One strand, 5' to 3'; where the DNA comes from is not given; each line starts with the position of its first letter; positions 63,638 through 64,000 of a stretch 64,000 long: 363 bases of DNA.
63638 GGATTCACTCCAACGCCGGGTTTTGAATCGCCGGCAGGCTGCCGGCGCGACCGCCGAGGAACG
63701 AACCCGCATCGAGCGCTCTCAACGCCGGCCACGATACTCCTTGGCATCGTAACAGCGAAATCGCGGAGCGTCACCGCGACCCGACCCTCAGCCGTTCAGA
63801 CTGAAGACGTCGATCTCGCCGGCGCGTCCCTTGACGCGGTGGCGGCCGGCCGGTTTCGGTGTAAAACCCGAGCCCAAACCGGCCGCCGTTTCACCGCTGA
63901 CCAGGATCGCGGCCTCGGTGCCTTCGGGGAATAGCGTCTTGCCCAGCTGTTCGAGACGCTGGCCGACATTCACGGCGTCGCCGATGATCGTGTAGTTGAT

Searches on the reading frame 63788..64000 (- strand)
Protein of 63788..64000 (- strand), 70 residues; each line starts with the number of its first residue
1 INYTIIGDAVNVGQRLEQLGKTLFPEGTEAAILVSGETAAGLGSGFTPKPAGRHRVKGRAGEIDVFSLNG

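Call 77: search_protein_families(library=pfam, proteins=[window:63788-64000:-], max_evalue=0.01)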
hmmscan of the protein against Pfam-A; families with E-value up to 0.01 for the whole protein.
window:63788-64000:- (70 aa): 1 family
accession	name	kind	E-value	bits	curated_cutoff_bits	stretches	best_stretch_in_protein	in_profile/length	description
PF00211.25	Guanylate_cyc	-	0.0083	16.2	21.9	0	2-69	122-182/183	Adenylate and Guanylate cyclase catalytic domain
